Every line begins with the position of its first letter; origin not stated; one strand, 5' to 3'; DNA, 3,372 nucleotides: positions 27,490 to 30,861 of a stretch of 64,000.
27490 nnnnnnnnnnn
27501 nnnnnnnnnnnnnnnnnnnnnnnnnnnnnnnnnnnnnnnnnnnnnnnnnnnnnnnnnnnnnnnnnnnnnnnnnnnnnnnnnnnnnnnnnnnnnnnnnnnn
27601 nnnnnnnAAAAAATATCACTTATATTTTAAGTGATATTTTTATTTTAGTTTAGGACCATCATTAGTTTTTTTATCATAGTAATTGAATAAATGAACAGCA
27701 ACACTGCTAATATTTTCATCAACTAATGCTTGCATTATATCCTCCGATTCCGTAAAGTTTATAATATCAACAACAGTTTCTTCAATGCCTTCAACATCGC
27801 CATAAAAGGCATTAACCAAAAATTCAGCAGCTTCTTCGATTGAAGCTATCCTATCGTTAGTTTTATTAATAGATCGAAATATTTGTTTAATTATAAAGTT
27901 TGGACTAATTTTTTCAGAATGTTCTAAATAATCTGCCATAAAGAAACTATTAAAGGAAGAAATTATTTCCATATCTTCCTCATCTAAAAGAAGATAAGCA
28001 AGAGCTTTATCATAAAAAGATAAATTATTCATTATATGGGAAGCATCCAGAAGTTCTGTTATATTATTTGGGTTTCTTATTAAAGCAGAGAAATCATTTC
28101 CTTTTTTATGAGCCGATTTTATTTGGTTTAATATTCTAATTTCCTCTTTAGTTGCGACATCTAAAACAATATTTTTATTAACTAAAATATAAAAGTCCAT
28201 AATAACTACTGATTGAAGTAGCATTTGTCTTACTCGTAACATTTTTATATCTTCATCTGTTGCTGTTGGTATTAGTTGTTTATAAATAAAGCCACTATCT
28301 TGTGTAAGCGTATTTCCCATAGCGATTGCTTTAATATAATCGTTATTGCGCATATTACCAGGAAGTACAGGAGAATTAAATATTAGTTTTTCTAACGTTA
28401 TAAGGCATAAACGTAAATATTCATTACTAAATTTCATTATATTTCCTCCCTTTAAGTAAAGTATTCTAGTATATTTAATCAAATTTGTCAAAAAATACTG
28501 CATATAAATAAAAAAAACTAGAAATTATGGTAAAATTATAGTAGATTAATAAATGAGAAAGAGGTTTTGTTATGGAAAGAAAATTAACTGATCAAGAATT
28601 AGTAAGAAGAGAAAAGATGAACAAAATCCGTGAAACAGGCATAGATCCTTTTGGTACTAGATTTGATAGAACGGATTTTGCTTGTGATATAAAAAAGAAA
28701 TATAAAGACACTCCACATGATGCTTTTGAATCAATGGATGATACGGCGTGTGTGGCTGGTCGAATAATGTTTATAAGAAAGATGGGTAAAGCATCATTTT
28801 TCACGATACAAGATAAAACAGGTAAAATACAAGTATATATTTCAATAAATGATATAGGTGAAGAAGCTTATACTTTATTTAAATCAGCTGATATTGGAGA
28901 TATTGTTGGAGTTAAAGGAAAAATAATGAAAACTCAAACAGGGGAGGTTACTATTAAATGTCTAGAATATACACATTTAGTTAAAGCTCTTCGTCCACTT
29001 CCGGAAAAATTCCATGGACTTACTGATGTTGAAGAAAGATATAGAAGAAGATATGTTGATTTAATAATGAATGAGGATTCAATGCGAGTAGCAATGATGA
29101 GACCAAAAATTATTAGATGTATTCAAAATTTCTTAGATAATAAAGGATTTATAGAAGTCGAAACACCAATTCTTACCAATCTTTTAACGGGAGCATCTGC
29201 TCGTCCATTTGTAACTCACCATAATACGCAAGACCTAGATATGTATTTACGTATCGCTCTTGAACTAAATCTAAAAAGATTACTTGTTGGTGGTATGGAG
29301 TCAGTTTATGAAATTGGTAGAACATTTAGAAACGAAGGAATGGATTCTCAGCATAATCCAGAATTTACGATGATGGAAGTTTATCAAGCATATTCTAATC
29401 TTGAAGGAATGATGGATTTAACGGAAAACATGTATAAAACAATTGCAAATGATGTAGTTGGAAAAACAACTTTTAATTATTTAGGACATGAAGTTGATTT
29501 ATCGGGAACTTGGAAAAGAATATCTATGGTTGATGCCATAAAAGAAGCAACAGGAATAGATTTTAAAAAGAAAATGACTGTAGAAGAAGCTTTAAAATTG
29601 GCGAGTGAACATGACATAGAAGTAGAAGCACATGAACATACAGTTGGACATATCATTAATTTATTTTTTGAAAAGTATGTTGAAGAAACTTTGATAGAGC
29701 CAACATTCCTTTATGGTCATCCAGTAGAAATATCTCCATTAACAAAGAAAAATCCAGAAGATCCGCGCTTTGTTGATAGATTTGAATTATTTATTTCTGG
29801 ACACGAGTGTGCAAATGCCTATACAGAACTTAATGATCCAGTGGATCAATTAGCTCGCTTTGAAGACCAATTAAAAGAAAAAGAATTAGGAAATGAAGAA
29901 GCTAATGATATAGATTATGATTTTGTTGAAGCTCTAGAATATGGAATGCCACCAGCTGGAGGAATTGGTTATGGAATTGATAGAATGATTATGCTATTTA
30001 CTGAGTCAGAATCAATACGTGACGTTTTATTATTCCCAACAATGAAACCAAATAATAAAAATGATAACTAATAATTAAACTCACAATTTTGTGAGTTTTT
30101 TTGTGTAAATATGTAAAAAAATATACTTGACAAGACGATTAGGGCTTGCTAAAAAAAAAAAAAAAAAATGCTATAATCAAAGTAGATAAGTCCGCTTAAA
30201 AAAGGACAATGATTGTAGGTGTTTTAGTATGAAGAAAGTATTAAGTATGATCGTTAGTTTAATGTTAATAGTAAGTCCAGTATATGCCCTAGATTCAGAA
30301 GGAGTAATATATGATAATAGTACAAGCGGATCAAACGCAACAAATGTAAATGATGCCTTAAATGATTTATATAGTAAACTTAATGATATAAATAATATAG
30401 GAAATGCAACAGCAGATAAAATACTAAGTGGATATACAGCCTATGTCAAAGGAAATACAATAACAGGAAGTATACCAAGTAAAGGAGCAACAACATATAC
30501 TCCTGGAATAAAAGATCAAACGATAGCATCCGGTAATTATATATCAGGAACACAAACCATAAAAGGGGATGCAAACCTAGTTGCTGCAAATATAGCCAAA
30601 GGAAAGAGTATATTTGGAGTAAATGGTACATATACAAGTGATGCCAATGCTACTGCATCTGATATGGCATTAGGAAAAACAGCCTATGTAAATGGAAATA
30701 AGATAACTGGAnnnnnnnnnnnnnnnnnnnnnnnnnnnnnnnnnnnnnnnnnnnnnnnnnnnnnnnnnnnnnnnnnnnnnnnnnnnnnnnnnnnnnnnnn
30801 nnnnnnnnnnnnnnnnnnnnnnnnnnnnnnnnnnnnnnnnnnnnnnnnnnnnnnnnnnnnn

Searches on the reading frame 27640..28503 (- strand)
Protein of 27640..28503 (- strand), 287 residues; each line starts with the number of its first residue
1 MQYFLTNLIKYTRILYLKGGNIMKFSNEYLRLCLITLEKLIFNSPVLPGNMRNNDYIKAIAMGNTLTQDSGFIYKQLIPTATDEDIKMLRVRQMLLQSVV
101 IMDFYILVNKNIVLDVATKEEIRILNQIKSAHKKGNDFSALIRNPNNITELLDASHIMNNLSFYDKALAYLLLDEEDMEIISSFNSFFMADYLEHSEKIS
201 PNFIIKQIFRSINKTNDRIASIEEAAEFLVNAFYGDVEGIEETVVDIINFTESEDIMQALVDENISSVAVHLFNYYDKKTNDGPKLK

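Call 5: search_protein_families(library=pfam, proteins=[window:27640-28503:-], max_evalue=0.1)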
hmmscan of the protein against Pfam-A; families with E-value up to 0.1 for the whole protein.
window:27640-28503:- (287 aa): 1 family
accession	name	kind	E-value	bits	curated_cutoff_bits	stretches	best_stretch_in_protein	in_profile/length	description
PF06436.16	Pneumovirus_M2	-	0.03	14.2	25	0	199-228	9-38/159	Pneumovirus matrix protein 2 (M2)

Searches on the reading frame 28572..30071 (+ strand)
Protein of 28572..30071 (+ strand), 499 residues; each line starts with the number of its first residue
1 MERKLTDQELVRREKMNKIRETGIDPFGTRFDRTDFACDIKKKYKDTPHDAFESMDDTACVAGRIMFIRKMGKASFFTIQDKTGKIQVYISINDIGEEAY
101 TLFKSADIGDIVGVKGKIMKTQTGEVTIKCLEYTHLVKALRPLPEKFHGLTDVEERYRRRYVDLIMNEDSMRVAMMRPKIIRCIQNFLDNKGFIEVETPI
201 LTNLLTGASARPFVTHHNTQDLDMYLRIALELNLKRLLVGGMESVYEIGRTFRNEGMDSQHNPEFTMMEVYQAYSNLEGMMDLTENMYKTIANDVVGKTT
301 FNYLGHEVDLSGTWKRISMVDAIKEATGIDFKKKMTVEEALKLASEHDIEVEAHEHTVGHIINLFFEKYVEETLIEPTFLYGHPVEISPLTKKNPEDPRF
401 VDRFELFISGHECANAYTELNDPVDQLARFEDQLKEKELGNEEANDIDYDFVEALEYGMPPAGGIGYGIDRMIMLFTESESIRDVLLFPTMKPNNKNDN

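Call 47: find_encoding_contigs(protein=window:28572-30071:+, flank=2000, max_places=10)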
Protein window:28572-30071:+ (499 aa): 23 contigs read that carry it; 10 places shown.
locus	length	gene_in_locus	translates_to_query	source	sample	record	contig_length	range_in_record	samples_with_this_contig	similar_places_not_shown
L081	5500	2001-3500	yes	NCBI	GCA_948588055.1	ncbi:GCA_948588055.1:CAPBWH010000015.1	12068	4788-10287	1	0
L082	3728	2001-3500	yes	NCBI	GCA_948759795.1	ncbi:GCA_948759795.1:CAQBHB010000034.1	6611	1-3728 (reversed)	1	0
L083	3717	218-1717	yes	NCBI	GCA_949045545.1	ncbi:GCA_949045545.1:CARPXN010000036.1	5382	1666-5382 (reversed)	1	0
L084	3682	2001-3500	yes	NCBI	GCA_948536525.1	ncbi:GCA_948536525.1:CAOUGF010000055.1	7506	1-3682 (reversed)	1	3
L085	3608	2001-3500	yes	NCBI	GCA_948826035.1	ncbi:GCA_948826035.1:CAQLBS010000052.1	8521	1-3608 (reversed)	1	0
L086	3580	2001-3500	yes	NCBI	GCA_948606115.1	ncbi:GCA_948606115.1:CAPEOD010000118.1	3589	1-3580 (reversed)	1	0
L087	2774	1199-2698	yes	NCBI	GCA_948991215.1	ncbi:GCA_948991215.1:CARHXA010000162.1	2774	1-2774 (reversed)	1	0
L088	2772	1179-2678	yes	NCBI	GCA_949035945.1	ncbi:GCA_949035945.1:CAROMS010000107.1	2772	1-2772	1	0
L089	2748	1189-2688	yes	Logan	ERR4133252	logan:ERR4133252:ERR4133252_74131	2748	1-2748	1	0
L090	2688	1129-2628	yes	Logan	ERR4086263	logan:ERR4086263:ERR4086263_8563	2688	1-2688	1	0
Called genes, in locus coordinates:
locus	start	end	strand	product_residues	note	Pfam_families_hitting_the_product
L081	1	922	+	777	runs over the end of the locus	PF00133:tRNA-synt_1, PF01406:tRNA-synt_1e (faint), PF09334:tRNA-synt_1g, PF13603:tRNA-synt_1_2 (weak), PF09334:tRNA-synt_1g, PF00133:tRNA-synt_1, PF08264:Anticodon_1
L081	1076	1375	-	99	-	-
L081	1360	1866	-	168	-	-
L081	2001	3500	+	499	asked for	PF01336:tRNA_anti-codon, PF00152:tRNA-synt_2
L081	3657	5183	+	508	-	-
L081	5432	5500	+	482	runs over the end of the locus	PF13328:HD_4, PF01966:HD, PF04607:RelA_SpoT, PF02824:TGS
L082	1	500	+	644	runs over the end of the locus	-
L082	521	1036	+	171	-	PF08264:Anticodon_1, PF10458:Val_tRNA-synt_C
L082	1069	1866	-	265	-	-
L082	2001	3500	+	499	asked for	PF01336:tRNA_anti-codon, PF00152:tRNA-synt_2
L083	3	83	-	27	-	?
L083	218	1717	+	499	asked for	PF01336:tRNA_anti-codon, PF00152:tRNA-synt_2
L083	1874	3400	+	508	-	-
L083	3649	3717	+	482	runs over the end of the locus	PF13328:HD_4, PF01966:HD, PF04607:RelA_SpoT, PF02824:TGS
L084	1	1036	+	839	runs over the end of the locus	PF00133:tRNA-synt_1, PF01406:tRNA-synt_1e (faint), PF09334:tRNA-synt_1g, PF13603:tRNA-synt_1_2 (weak), PF09334:tRNA-synt_1g, PF00133:tRNA-synt_1, PF08264:Anticodon_1, PF10458:Val_tRNA-synt_C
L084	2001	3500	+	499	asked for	PF01336:tRNA_anti-codon, PF00152:tRNA-synt_2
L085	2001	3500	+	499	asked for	PF01336:tRNA_anti-codon, PF00152:tRNA-synt_2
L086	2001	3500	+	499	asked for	PF01336:tRNA_anti-codon, PF00152:tRNA-synt_2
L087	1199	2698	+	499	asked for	PF01336:tRNA_anti-codon, PF00152:tRNA-synt_2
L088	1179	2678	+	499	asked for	PF01336:tRNA_anti-codon, PF00152:tRNA-synt_2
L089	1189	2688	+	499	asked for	PF01336:tRNA_anti-codon, PF00152:tRNA-synt_2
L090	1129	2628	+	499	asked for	PF01336:tRNA_anti-codon, PF00152:tRNA-synt_2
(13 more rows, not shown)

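Call 52: list_cluster_members(proteins=[window:28572-30071:+, window:30229-31755:+])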
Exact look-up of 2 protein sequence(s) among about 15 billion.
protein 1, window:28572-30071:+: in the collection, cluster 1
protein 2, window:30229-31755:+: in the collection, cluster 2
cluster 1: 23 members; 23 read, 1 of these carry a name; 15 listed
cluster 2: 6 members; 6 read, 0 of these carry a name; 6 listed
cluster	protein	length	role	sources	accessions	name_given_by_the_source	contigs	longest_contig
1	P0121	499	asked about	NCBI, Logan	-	-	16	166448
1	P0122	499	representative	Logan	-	-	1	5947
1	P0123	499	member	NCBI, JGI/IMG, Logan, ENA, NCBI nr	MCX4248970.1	MAG: lysine--tRNA ligase [Bacilli bacterium] | lysine--tRNA ligase [Bacilli bacterium]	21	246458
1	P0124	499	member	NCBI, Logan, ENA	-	-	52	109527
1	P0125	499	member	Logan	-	-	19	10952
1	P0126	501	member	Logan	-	-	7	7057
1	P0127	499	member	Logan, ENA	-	-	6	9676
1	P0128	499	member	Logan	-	-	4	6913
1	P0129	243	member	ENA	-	-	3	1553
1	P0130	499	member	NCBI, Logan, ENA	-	-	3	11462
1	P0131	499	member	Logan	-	-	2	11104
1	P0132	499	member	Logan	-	-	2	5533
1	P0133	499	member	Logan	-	-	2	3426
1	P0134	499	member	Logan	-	-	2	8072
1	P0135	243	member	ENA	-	-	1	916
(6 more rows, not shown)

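Call 53: find_encoding_contigs(protein=P0124, flank=700, max_places=10)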
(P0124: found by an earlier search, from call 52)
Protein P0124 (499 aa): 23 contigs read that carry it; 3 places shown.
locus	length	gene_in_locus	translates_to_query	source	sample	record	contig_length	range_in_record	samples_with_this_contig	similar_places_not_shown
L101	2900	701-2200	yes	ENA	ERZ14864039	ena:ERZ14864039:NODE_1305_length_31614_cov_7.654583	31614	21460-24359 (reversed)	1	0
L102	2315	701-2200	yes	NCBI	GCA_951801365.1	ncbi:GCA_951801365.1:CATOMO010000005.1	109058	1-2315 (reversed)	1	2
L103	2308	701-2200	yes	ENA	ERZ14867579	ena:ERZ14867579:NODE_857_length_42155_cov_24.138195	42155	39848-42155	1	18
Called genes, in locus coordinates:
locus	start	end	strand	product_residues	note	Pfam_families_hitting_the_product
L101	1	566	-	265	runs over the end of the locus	-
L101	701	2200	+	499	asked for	PF01336:tRNA_anti-codon, PF00152:tRNA-synt_2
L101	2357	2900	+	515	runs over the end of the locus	-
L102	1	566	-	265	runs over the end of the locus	-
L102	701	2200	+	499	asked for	PF01336:tRNA_anti-codon, PF00152:tRNA-synt_2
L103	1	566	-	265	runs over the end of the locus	-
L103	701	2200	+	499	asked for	PF01336:tRNA_anti-codon, PF00152:tRNA-synt_2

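Call 61: find_homologous_proteins(query=window:28572-30071:+, max_evalue=1e-50)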
Query window:28572-30071:+ (499 aa): 8000 proteins with E <= 1e-50 among 8000 candidates; the best 120 are listed.
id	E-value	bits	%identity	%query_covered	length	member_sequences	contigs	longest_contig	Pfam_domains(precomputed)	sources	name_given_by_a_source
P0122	0.0e+0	1056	91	100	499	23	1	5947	PF01336.32,PF00152.26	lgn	-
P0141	0.0e+0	1043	91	100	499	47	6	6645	PF01336.32,PF00152.26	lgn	-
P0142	0.0e+0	1030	90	100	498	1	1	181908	PF01336.32,PF00152.26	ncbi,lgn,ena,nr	ncbi:MAG: lysine--tRNA ligase [Erysipelotrichales bacterium]|nr:lysine--tRNA ligase [Erysipelotricha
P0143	0.0e+0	1025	89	100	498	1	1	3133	PF01336.32,PF00152.26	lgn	-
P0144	0.0e+0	1019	89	99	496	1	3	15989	PF01336.32,PF00152.26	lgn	-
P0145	0.0e+0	1017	88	99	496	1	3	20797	PF01336.32,PF00152.26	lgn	-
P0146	0.0e+0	1016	89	99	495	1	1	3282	PF01336.32,PF00152.26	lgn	-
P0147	0.0e+0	1014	88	99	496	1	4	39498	PF01336.32,PF00152.26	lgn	-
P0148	0.0e+0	1014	88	99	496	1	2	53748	PF01336.32,PF00152.26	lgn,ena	-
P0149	0.0e+0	1013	88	99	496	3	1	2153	PF01336.32,PF00152.26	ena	-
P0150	0.0e+0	1012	88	99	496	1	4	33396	PF01336.32,PF00152.26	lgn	-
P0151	0.0e+0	1009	88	99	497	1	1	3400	PF01336.32,PF00152.26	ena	-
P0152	0.0e+0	1009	88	99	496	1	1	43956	PF01336.32,PF00152.26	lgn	-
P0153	2.6e-298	1008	88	99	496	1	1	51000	PF01336.32,PF00152.26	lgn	-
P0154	2.9e-298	1007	87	99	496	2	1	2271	PF01336.32,PF00152.26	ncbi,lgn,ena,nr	ncbi:MAG: lysine--tRNA ligase [Bacilli bacterium]|nr:lysine--tRNA ligase [Bacilli bacterium]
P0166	5.4e-294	993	87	100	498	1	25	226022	PF01336.32,PF00152.26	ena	-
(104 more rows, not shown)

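Call 62: find_encoding_contigs(protein=P0142, flank=3000, max_places=4)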
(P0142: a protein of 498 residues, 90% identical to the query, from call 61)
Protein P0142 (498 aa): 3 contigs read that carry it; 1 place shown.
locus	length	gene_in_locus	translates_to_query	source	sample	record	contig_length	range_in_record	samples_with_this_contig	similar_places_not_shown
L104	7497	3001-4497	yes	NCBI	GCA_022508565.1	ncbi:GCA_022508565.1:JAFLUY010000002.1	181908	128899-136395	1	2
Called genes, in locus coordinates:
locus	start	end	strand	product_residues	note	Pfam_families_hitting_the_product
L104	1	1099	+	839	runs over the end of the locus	PF00133:tRNA-synt_1, PF01406:tRNA-synt_1e (faint), PF09334:tRNA-synt_1g, PF13603:tRNA-synt_1_2 (weak), PF09334:tRNA-synt_1g, PF00133:tRNA-synt_1, PF08264:Anticodon_1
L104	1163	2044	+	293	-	-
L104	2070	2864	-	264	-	-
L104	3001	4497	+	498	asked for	PF01336:tRNA_anti-codon, PF00152:tRNA-synt_2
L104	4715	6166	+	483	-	PF13328:HD_4, PF01966:HD, PF04607:RelA_SpoT, PF02824:TGS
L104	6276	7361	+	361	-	PF12844:HTH_19, PF13560:HTH_31 (weak), PF01381:HTH_3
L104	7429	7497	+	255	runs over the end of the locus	-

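Call 63: find_encoding_contigs(protein=P0166, flank=3000, max_places=10)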
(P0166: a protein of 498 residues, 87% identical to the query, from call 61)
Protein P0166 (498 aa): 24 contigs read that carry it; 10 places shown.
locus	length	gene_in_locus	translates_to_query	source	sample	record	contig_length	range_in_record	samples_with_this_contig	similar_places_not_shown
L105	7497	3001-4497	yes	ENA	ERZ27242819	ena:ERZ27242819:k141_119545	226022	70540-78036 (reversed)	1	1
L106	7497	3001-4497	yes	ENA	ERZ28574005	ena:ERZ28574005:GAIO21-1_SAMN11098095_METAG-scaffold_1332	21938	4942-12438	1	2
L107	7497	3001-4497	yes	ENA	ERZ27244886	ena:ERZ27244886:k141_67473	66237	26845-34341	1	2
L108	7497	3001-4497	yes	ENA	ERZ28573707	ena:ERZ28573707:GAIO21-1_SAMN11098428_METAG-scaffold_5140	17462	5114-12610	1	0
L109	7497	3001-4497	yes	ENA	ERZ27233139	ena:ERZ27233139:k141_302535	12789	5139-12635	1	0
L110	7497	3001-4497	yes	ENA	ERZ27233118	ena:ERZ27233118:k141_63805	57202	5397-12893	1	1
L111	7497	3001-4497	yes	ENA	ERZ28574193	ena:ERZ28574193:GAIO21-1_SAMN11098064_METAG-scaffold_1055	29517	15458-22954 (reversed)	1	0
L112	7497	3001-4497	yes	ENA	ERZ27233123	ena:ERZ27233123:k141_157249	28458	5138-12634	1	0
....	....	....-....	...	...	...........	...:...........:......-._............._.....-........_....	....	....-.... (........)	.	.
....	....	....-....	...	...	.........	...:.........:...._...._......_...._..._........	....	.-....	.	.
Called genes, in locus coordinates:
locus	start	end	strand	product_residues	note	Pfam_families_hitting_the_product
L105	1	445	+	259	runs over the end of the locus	PF00753:Lactamase_B, PF23023:Anti-Pycsar_Apyc1 (weak), PF12706:Lactamase_B_2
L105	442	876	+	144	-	PF02590:SPOUT_MTase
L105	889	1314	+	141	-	PF00293:NUDIX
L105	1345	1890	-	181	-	PF04011:LemA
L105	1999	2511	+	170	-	PF00753:Lactamase_B, PF23023:Anti-Pycsar_Apyc1 (faint)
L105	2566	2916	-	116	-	PF09671:Spore_GerQ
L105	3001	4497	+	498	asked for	PF01336:tRNA_anti-codon, PF00152:tRNA-synt_2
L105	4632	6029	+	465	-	PF03606:DcuC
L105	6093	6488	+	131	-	PF04020:Phage_holin_4_2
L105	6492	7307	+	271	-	PF01790:LGT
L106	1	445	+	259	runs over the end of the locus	PF00753:Lactamase_B, PF23023:Anti-Pycsar_Apyc1 (weak), PF12706:Lactamase_B_2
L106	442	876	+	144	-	PF02590:SPOUT_MTase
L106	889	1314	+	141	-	PF00293:NUDIX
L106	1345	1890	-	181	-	PF04011:LemA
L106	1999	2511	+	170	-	PF00753:Lactamase_B, PF23023:Anti-Pycsar_Apyc1 (faint)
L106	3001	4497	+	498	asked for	PF01336:tRNA_anti-codon, PF00152:tRNA-synt_2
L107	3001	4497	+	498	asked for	PF01336:tRNA_anti-codon, PF00152:tRNA-synt_2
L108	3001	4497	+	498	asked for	PF01336:tRNA_anti-codon, PF00152:tRNA-synt_2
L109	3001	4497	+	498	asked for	PF01336:tRNA_anti-codon, PF00152:tRNA-synt_2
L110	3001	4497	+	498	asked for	PF01336:tRNA_anti-codon, PF00152:tRNA-synt_2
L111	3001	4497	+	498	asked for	PF01336:tRNA_anti-codon, PF00152:tRNA-synt_2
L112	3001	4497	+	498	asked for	PF01336:tRNA_anti-codon, PF00152:tRNA-synt_2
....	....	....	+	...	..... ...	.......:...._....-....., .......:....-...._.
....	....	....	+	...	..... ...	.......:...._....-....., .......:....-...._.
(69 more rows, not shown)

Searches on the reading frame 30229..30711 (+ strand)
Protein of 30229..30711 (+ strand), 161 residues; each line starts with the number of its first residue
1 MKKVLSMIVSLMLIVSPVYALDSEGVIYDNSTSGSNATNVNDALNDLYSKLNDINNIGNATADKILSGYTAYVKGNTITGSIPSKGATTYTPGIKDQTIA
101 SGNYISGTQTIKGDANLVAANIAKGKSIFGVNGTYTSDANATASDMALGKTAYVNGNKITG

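Call 14: find_related_loci(query=window:30229-30711:+, collection=genome_contigs, flank=3000)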
Query seq(161 aa) (161 aa) in genome_contigs; peptide patterns used: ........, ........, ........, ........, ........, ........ (x = any residue, [..] = any of these).
287 stretches matched a pattern; 42 encode a relative of the query (tblastn E <= 1e-3); 42 distinct loci.
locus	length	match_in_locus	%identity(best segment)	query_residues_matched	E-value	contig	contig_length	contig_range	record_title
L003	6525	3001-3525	65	2-161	1e-64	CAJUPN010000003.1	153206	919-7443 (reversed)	MAG TPA_asm: uncultured Bacilli bacterium isolate MGBC164624 genome assembly, contig: MGBC164624.3, whole genome shotgun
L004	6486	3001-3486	69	7-161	9e-64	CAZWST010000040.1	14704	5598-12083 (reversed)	MAG TPA_asm: uncultured Muribaculaceae bacterium isolate SRP287540_co1_203 genome assembly, contig: NODE_4345_length_147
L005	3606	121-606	67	7-161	1e-62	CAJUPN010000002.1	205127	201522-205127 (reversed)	MAG TPA_asm: uncultured Bacilli bacterium isolate MGBC164624 genome assembly, contig: MGBC164624.2, whole genome shotgun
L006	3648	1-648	70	34-161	5e-53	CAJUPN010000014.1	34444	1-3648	MAG TPA_asm: uncultured Bacilli bacterium isolate MGBC164624 genome assembly, contig: MGBC164624.14, whole genome shotgu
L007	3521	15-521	69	49-161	5e-47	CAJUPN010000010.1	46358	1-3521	MAG TPA_asm: uncultured Bacilli bacterium isolate MGBC164624 genome assembly, contig: MGBC164624.10, whole genome shotgu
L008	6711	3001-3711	50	3-161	2e-40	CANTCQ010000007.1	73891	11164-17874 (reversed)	MAG TPA_asm: uncultured Tenericutes bacterium isolate SRR15510219_bin.6_metawrap_v1.3_MAG genome assembly, contig: NODE.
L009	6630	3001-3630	49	2-161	1e-37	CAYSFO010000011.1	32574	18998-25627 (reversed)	MAG TPA_asm: uncultured Muribaculaceae bacterium isolate SRP199465_co1_282 genome assembly, contig: NODE_3152_length_325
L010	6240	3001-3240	74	59-138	5e-32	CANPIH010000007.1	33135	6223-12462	MAG TPA_asm: uncultured Tenericutes bacterium isolate SRR15730554_bin.3_metawrap_v1.3_MAG genome assembly, contig: NODE.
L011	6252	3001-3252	65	59-140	2e-29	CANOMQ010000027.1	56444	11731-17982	MAG TPA_asm: uncultured Lachnospiraceae bacterium isolate SRR19759444_bin.27_metawrap_v1.3_MAG genome assembly, contig:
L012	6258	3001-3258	72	60-161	3e-28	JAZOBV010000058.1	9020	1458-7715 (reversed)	MAG: Candidatus Pelethomonas sp. isolate T1900044757_TS20190223.MAGScoT_cleanbin_000063 SGB_2312_k141_1430912, whole gen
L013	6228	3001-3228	70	59-134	7e-28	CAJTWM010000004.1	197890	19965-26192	MAG TPA_asm: uncultured Lachnospiraceae bacterium isolate MGBC114950 genome assembly, contig: MGBC114950.4, whole genome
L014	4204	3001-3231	64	59-135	3e-27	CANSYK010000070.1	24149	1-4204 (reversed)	MAG TPA_asm: uncultured bacterium isolate SRR13428092_bin.28_metawrap_v1.3_MAG genome assembly, contig: NODE.1162_length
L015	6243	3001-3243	68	60-161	3e-26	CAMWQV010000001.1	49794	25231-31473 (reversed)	MAG TPA_asm: uncultured Clostridia bacterium isolate SRR14411283_bin.13_metawrap_v1.3_MAG genome assembly, contig: NODE.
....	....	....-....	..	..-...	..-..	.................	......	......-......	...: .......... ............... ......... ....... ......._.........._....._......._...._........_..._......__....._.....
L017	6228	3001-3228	64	60-135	3e-25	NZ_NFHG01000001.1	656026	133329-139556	Flavonifractor sp. An82 An82_contig_1, whole genome shotgun sequence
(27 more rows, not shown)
